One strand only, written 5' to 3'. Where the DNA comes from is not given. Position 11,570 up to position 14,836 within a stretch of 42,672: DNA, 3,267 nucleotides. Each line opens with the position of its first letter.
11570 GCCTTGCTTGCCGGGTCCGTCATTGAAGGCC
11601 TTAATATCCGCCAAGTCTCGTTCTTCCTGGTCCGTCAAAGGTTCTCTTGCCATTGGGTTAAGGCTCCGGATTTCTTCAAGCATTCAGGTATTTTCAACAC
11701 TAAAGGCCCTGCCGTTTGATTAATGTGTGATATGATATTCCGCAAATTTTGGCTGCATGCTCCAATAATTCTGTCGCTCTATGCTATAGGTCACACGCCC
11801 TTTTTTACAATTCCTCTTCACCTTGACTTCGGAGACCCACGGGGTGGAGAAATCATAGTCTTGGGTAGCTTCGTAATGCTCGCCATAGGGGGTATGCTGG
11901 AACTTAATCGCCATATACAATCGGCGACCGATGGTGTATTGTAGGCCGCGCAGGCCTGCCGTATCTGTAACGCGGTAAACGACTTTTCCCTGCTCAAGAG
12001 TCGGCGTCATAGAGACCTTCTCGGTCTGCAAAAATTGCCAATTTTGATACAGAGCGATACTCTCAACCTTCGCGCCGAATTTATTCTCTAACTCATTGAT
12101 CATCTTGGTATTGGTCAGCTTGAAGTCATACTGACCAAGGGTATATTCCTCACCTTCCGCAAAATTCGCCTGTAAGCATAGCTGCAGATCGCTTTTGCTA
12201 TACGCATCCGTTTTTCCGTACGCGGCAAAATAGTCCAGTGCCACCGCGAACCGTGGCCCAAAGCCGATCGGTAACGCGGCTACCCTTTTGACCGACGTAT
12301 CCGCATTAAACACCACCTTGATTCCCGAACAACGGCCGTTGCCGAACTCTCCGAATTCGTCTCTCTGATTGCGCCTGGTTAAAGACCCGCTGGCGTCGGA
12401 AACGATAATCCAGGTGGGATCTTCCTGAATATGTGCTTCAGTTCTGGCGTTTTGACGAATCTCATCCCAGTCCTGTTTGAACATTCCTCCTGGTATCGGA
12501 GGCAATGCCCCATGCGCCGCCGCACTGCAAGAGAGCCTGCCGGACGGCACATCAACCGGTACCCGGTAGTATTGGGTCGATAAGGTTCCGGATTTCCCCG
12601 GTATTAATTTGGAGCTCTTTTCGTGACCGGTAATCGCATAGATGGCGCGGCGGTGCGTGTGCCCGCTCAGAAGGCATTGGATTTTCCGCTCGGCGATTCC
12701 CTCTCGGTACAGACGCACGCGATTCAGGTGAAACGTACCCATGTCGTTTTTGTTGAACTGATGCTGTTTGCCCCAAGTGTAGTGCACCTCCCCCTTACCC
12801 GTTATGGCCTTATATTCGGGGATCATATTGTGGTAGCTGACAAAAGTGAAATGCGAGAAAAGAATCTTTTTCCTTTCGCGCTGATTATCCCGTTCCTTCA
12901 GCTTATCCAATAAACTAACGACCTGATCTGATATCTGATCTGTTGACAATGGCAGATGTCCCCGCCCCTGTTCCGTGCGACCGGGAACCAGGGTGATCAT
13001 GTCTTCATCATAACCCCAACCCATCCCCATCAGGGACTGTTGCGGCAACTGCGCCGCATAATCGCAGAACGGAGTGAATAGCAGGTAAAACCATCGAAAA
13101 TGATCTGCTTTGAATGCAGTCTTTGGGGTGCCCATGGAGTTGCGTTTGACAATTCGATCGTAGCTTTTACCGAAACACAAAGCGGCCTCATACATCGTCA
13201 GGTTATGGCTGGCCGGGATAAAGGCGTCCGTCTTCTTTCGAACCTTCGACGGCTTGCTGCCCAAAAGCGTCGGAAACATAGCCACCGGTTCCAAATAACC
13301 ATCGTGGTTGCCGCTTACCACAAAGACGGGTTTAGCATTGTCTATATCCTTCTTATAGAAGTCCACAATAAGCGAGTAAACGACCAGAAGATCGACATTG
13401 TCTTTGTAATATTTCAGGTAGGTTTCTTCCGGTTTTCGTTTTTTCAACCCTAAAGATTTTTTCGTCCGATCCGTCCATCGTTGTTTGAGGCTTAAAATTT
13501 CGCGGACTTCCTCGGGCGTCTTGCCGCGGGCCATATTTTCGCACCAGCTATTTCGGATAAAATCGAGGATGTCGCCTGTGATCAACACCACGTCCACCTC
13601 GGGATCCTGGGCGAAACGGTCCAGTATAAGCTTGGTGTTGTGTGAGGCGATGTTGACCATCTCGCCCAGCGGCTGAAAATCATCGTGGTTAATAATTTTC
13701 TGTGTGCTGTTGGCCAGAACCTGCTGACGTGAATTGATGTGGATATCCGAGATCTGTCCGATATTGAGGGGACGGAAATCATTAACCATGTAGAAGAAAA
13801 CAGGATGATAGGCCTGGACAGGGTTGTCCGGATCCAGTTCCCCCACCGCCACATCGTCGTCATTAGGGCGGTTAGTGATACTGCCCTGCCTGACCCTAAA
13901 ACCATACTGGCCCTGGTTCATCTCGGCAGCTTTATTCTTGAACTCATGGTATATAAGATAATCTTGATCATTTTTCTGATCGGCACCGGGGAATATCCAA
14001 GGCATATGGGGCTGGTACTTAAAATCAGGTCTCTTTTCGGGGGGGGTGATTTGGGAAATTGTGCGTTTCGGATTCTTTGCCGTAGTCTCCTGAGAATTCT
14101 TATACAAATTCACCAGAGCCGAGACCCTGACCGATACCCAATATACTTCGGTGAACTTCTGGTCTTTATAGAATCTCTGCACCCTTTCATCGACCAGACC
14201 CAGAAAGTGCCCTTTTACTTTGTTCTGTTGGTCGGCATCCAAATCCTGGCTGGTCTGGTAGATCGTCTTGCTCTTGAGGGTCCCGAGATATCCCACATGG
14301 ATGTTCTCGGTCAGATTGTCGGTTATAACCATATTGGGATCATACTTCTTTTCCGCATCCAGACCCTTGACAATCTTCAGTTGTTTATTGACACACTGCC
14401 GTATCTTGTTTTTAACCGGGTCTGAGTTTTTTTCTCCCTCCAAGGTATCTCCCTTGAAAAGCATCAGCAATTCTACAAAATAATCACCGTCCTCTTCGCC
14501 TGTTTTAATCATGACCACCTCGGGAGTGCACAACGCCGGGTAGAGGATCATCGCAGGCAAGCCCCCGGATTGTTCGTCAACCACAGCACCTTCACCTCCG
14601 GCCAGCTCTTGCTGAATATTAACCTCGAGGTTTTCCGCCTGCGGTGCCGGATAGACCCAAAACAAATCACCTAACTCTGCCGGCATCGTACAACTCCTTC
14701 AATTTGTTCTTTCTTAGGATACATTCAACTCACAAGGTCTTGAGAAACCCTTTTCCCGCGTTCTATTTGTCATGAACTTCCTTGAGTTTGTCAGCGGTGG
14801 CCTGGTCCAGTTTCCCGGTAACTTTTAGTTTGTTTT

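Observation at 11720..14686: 988-aa calcineurin-like metallophosphoesterase in the vgrG-PAAR cargo slot: a candidate T6SS effector of an uncharacterised class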

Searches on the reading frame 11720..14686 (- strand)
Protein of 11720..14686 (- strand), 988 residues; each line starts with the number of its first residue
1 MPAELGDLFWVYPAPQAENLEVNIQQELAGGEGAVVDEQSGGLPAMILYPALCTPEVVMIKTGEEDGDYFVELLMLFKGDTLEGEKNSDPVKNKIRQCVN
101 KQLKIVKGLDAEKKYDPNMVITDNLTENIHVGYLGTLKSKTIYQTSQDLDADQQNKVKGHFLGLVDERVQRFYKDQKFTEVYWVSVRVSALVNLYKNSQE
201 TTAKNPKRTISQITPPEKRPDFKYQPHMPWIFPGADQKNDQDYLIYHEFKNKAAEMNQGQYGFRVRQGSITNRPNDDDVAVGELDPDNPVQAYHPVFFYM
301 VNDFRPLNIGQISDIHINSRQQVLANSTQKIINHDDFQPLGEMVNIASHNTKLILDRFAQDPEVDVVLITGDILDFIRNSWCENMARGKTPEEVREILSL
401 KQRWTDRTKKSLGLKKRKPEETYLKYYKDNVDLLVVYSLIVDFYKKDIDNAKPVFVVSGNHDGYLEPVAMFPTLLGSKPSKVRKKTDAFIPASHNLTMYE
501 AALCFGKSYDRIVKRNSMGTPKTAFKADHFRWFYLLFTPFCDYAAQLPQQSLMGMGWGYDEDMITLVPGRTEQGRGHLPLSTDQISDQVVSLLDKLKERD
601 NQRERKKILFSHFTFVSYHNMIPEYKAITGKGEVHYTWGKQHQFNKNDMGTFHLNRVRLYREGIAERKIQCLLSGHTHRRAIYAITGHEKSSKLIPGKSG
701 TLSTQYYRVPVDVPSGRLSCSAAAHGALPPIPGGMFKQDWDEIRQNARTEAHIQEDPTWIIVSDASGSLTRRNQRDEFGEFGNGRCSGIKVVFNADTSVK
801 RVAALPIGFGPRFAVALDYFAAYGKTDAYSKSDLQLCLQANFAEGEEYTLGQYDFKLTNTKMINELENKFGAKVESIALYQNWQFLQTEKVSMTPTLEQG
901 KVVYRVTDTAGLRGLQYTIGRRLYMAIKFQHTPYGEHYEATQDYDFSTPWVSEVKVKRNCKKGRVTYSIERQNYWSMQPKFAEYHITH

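Call 4: search_protein_families(library=pfam, proteins=[window:11720-14686:-], max_evalue=0.01)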
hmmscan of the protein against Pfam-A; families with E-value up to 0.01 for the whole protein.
window:11720-14686:- (988 aa): 1 family
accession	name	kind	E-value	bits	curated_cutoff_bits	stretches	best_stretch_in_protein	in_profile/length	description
PF00149.33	Metallophos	-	1.5e-08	35.7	21.5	1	308-477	2-86/191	Calcineurin-like phosphoesterase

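Call 7: search_protein_families(library=ncbifam, proteins=[window:11720-14686:-], max_evalue=0.01)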
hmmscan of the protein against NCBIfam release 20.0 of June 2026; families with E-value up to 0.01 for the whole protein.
window:11720-14686:- (988 aa): 1 family
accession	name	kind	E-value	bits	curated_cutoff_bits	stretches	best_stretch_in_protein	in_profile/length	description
TIGR00040.1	yfcE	subfamily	0.0006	19.9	56.25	0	425-467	23-67/158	YfcE family phosphodiesterase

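Call 8: search_solved_structures(query=window:11720-14686:-, max_evalue=1, show_alignments=2)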
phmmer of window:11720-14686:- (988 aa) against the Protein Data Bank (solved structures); distinct sequences matched with E-value up to 1: 5.
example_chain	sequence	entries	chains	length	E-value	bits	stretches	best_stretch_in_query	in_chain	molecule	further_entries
3v3x_A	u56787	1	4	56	0.59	11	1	75-117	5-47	Immunoglobulin G-binding protein G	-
8ua6_B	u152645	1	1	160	0.71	10.7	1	381-413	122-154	S-phase kinase-associated protein 1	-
7t1z_A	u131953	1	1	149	0.87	10.5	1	381-412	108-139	S-phase kinase-associated protein 1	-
6m90_B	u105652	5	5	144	0.96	10.3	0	381-410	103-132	Skp1 | S-phase kinase-associated protein 1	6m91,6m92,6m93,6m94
1p22_B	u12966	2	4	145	0.97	10.3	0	381-410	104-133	Skp1 | S-phase kinase-associated protein 1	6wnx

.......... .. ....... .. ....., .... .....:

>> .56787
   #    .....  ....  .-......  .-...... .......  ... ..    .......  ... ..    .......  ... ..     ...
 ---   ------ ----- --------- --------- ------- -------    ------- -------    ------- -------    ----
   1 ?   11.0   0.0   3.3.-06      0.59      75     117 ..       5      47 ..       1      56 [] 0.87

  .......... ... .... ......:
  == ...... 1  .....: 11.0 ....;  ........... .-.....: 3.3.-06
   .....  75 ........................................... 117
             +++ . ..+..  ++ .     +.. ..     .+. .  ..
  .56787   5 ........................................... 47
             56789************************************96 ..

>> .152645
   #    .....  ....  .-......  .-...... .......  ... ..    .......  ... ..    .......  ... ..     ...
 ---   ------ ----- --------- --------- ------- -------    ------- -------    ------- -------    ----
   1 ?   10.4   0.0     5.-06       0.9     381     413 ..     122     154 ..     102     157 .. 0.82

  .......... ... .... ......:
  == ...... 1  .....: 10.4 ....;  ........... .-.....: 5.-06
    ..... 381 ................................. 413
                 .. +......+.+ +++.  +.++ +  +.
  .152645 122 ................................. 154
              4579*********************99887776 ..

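Call 9: find_homologous_proteins(query=window:11720-14686:-, max_evalue=0.001)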
Query window:11720-14686:- (988 aa): 3 proteins with E <= 0.001 among 7200 candidates.
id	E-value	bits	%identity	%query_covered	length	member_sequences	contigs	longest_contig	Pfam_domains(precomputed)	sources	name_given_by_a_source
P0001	5.5e-152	526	38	69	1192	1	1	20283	PF02338.26,PF00149.34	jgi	-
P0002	1.0e-89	320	30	94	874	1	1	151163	PF00149.34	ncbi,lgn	-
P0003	8.7e-67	244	29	72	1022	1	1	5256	PF00149.34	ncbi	-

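Call 12: find_encoding_contigs(protein=P0002, flank=10000, max_places=4)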
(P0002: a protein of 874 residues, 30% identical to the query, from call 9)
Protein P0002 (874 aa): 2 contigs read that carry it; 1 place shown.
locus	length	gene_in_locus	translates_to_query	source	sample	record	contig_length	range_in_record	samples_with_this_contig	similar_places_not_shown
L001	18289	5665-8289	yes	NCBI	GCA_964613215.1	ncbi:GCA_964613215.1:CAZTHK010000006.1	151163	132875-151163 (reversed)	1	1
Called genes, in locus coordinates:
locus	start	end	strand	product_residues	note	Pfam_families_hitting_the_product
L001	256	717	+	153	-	-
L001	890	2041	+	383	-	-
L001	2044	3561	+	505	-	PF01471:PG_binding_1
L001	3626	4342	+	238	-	-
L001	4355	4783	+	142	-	-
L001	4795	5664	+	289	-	-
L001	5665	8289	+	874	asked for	PF00149:Metallophos (weak)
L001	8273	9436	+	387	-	PF23894:LD_SV2 (faint), PF13229:Beta_helix (faint), PF13576:Pentapeptide_3 (faint), PF13599:Pentapeptide_4, PF00805:Pentapeptide (weak), PF13599:Pentapeptide_4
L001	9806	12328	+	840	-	PF02861:Clp_N, PF13401:AAA_22 (faint), PF00004:AAA, PF17871:AAA_lid_9, PF07724:AAA_2, PF00004:AAA, PF07728:AAA_5, PF10431:ClpB_D2-small, +3 more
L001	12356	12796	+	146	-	PF05591:T6SS_VipA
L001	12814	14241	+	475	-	PF17541:TssC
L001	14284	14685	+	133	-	PF17642:TssD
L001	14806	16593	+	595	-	PF05954:Phage_GPD, PF04717:Phage_base_V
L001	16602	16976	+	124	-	PF04965:GPW_gp25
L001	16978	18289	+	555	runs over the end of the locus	-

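Call 13: find_encoding_contigs(protein=P0001, flank=10000, max_places=4)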
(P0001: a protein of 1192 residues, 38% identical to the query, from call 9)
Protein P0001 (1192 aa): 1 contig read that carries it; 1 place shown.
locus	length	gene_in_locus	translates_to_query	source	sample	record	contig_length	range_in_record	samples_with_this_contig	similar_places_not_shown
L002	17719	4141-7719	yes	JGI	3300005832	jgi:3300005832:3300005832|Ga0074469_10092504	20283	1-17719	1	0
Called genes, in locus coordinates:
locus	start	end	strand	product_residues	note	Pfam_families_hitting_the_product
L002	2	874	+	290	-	?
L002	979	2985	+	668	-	PF05954:Phage_GPD, PF04717:Phage_base_V, PF22178:Gp5_trimer_C, PF10106:DUF2345 (weak)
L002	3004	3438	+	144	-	-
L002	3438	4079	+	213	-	PF01471:PG_binding_1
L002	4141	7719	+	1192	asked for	PF00149:Metallophos (faint), PF02338:OTU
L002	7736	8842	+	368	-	-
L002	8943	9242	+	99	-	PF05488:PAAR_motif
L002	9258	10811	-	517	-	PF05591:T6SS_VipA, PF05943:VipB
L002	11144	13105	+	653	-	-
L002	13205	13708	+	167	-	-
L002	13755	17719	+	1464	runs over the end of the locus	PF03781:FGE-sulfatase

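Call 14: find_encoding_contigs(protein=P0003, flank=10000, max_places=4)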
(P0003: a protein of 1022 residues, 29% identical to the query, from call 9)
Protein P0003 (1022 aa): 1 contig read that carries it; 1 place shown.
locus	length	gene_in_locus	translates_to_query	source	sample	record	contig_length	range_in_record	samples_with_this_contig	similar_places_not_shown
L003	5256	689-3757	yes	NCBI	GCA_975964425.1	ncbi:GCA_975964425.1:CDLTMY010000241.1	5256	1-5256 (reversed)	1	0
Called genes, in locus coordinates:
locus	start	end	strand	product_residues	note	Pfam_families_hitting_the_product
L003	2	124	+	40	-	?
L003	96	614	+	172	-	PF01471:PG_binding_1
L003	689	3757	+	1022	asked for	PF00149:Metallophos (faint)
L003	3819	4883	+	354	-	PF13576:Pentapeptide_3 (faint), PF13599:Pentapeptide_4, PF23894:LD_SV2 (faint)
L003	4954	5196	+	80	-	-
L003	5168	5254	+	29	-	?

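Call 22: search_protein_representatives(alignment_id=A1)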
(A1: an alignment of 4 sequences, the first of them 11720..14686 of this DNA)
Query: 4 sequences, 931 profile positions. Proteins with E-value up to 0.001 (for the whole library): 536; up to 1e-10: 424; up to 1e-30: 302. The best 150 are listed.
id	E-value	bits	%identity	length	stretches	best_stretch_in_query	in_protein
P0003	0.0e+00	1411.3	-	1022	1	2-931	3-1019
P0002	0.0e+00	1343.2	-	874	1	15-931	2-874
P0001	0.0e+00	1310.6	-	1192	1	1-930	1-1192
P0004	7.3e-228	775.5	-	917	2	259-928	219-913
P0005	1.0e-218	745.3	-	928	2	238-929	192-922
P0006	4.8e-217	739.8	-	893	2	259-926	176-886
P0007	2.4e-214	730.8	-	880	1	46-931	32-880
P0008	1.8e-213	727.9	-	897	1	2-926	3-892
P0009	2.0e-211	721.2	-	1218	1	42-905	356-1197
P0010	1.2e-210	718.6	-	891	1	48-930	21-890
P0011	5.1e-207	706.6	-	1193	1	46-927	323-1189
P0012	1.4e-206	705.2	-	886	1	46-926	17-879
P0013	3.2e-204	697.3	-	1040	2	338-930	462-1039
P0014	4.7e-204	696.8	-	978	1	1-919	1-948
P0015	4.2e-201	687.0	-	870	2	241-929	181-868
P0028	2.5e-184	631.5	-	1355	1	39-929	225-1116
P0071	8.2e-141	487.5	-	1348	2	242-914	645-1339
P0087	1.4e-128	447.0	-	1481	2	27-560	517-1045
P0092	4.8e-126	438.6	-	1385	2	290-894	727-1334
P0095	1.3e-123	430.5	-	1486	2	279-899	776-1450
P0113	1.0e-108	381.3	-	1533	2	268-896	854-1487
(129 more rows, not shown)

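Call 25: find_homologous_proteins(query=A2, max_evalue=1e-10)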
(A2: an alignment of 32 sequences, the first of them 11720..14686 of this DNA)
Query A2 (32 sequences) (988 aa, profile of the alignment): 3 proteins with E <= 1e-10 among 8000 candidates.
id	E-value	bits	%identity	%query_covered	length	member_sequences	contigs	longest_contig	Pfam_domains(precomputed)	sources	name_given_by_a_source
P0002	0.0e+0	1041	30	94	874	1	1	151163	PF00149.34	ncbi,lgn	-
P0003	4.3e-260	884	29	72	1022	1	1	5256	PF00149.34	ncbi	-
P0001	1.3e-256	872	38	69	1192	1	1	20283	PF02338.26,PF00149.34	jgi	-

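Call 27: find_related_loci(query=A2, collection=genome_contigs, flank=10000)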
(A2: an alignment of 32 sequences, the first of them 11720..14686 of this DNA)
Query A2 (988 aa) in genome_contigs; peptide patterns used: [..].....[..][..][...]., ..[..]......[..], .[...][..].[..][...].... (x = any residue, [..] = any of these).
599 stretches matched a pattern (row limit reached: there are more); 18 encode a relative of the query (tblastn E <= 1e-3); 18 distinct loci.
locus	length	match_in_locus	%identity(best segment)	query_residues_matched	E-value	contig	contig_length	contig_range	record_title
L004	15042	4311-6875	29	29-972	8e-103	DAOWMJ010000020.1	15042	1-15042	MAG TPA_asm: Candidatus Latescibacterota bacterium isolate CSMAG_2999 CSMAG_2999_k141_1172579_length_15042_cov_37.3000,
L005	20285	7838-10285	30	1-963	4e-107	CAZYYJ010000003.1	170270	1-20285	MAG TPA_asm: uncultured Pseudomonadales bacterium isolate SRP135972_co1_55 genome assembly, contig: NODE_7_length_170270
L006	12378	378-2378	30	282-981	1e-80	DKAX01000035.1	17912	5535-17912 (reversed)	MAG TPA_asm: Proteobacteria bacterium UBA6915 UBA6915_contig_18766, whole genome shotgun sequence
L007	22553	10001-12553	27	43-982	9e-78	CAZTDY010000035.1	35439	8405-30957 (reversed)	MAG TPA_asm: uncultured bacterium isolate binchicken_co142_298 genome assembly, contig: NODE_3398_length_35439_cov_25.33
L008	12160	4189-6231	29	45-819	9e-73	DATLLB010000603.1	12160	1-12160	MAG TPA_asm: Enhygromyxa sp. isolate SMAG_U13737 k141_1453097, whole genome shotgun sequence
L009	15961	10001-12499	26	44-959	3e-71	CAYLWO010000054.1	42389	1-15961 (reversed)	MAG TPA_asm: uncultured Cytophagia bacterium isolate binchicken_co66_61 genome assembly, contig: NODE_1588_length_42389_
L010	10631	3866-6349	28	44-972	6e-69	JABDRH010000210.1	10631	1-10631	MAG: Desulfatitalea sp. isolate Site_C24 k127_1581193, whole genome shotgun sequence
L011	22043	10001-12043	29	45-820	9e-68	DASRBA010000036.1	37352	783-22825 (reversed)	MAG TPA_asm: Myxococcaceae bacterium isolate SMAG_U11132 k141_3832348, whole genome shotgun sequence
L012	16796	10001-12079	27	34-819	3e-67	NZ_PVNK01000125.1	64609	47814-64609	Enhygromyxa salina strain SWB005 ENSA5_contig000125, whole genome shotgun sequence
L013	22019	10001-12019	29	32-822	3e-70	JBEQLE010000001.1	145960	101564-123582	MAG: Leptospirales bacterium isolate Y21TTR20magb6s NODE_1_length_145960_cov_4.699718, whole genome shotgun sequence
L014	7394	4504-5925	28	289-829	3e-54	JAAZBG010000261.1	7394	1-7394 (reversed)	MAG: Fibrobacter sp. isolate AS06rmzACSIP_529 644556_AS06, whole genome shotgun sequence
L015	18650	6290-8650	25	39-820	3e-50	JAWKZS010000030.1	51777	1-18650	MAG: Gammaproteobacteria bacterium isolate AC2.38 AC2.38.fa-30, whole genome shotgun sequence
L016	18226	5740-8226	30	45-971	1e-101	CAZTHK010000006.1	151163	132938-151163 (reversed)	MAG TPA_asm: uncultured bacterium isolate SRP141376_co1_20 genome assembly, contig: NODE_214_length_151163_cov_89.465707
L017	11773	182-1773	25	285-820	9e-28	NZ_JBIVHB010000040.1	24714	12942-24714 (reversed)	Cupriavidus sp. NPDC089707 NPDC089707_195_G9.ctg-0040, whole genome shotgun sequence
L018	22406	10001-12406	26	45-986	2e-79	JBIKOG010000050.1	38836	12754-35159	MAG: Bryobacteraceae bacterium isolate ME2014-11-02_3300042937_group5_bin127 Rohwer_bin4_scaffold_347_c1, whole genome s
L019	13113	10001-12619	26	1-969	4e-65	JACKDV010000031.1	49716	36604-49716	MAG: Myxococcales bacterium isolate HK-STAS-MYXO-16 HK-STAS-MYXO-16_31, whole genome shotgun sequence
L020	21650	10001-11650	26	290-825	3e-22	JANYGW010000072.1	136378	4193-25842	MAG: Massilia sp. isolate 341R_metabinner_93_sub 341R_k141_93089, whole genome shotgun sequence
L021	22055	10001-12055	36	279-961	1e-54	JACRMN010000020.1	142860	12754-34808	MAG: Deltaproteobacteria bacterium isolate NC_groundwater_1908_Pr3_S2p5_74_37 SR2-18-S2p5_coassembly_scaffold_225035, wh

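Call 33: search_protein_families(library=pfam, proteins=[L001:890-2041:+, L001:2044-3561:+, L001:3626-4342:+, L001:4355-4783:+, L001:4795-5664:+, L012:7402-7947:-, L018:13593-14012:+, L018:14009-15358:-, L020:8162-9145:+, L020:12015-13463:+], max_evalue=0.01)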
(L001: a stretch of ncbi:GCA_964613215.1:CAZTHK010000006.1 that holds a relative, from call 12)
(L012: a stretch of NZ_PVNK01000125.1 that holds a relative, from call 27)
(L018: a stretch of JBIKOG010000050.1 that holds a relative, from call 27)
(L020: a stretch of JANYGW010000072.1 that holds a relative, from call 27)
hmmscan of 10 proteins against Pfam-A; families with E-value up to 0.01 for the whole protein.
L001:890-2041:+ (383 aa): 1 family
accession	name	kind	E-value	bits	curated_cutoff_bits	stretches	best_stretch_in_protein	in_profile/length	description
PF05488.18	PAAR_motif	-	2.5e-09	37.6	27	2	58-131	6-52/70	PAAR motif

L001:2044-3561:+ (505 aa): 1 family
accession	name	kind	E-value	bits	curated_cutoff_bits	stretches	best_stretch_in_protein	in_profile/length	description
PF01471.23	PG_binding_1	-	2.2e-19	69.8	23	2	346-401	3-57/57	Putative peptidoglycan binding domain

L001:3626-4342:+ (238 aa): 0 families

L001:4355-4783:+ (142 aa): 1 family
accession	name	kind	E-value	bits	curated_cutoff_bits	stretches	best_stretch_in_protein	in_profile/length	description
PF08786.17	DcrB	-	0.0015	19.1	27.2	1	8-89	4-83/127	DcrB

L001:4795-5664:+ (289 aa): 0 families

L012:7402-7947:- (181 aa): 0 families

L018:13593-14012:+ (139 aa): 0 families

L018:14009-15358:- (449 aa): 2 families
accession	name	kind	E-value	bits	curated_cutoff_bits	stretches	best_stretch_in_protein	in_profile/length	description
PF01471.23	PG_binding_1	-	9.6e-17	61.4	23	1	183-233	7-57/57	Putative peptidoglycan binding domain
PF00691.25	OmpA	-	1.3e-08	35.5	27.2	1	98-161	1-66/98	OmpA family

L020:8162-9145:+ (327 aa): 1 family
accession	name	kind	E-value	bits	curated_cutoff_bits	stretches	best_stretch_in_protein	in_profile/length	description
PF13503.11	DUF4123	-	4.5e-22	78.9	25.8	1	36-156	1-117/119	Domain of unknown function (DUF4123)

L020:12015-13463:+ (482 aa): 5 families
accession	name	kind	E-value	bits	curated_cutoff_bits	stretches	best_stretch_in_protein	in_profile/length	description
PF13599.13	Pentapeptide_4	-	1.8e-09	38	38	1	124-177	10-63/78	Pentapeptide repeat region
PF13576.12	Pentapeptide_3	-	5.9e-06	26.9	27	1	128-157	2-33/48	Pentapeptide repeats (9 copies)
PF13229.12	Beta_helix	-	2.3e-05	24.5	25.9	0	192-297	11-113/158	Right handed beta helix region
PF00805.28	Pentapeptide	-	0.0017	18.3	20.2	0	126-154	12-40/40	Pentapeptide repeats (8 copies)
PF23894.2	LD_SV2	-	0.003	18.3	29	0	119-163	34-78/92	SV2A/B/C luminal domain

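Call 34: predict_structure(alignment_id=A2)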
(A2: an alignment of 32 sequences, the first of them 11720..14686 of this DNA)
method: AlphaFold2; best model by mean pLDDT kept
length: 988 residues; sequences in the alignment: 32
mean_pLDDT: 77.1   pTM: 0.87
mean pLDDT of the five models: 77.1, 75.8, 74.9, 73.8, 72.9
residues with pLDDT >= 90: 316; 70-90: 387; 50-70: 134; < 50: 151
segments of 3 or more residues with pLDDT < 50: 19-40, 149-157, 209-234, 403-417, 477-482, 516-523, 562-577, 692-694, 715-736, 826-836, 844-850
pLDDT, mean of each block of 10 residues (from residue 1): 83 64 44 41 91 94 79 95 91 93 89 80 86 94 74 48 93 96 90 64 53 38 38 61 87 86 82 74 90 93 92 92 91 90 92 92 94 85 84 87 46 47 79 95 89 88 66 61 62 92 88 56 62 92 91 82 46 45 76 87 87 83 89 76 67 80 88 80 85 54 90 53 39 55 93 91 89 84 88 93 85 90 55 46 49 72 80 90 76 84 79 62 87 83 88 82 74 72 65
secondary structure, 60 per line:
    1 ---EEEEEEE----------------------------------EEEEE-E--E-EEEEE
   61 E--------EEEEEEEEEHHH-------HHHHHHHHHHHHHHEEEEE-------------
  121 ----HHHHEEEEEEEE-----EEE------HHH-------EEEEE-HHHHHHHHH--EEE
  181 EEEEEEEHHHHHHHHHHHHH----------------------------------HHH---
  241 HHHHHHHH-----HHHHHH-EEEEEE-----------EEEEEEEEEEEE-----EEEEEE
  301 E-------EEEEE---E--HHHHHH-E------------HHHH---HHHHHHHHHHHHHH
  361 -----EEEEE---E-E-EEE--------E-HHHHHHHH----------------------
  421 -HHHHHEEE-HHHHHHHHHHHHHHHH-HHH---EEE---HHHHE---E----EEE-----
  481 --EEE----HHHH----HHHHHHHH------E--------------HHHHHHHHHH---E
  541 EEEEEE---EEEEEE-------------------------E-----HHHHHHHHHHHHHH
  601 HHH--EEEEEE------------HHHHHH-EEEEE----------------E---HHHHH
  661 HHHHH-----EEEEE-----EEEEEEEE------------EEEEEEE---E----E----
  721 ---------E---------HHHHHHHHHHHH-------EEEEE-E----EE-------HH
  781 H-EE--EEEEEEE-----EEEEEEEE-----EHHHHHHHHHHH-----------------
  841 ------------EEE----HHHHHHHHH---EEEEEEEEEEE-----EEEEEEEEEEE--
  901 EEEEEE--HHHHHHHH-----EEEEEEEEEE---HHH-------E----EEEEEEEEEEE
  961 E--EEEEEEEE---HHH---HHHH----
elements in order (helices of 4 or more, strands of 3 or more residues): E4-10 E45-49 E56-61 E70-78 H89-102 E103-107 H125-128 E129-136 E142-144 E161-165 H167-175 E178-187 H188-200 H241-248 H254-259 E261-266 E278-289 E295-301 E309-313 H320-325 H340-343 H347-360 E366-370 E378-380 H391-398 H422-426 E427-429 H431-446 E454-456 H460-463 E473-475 E483-485 H490-493 H498-505 H527-536 E540-546 E550-555 H587-603 E606-611 H624-629 E631-635 H656-665 E671-675 E681-688 E701-707 H740-751 E759-763 E787-793 E799-806 H813-823 E853-855 H860-868 E872-882 E888-898 E901-906 H909-916 E922-931 E950-961 E964-971 H981-984
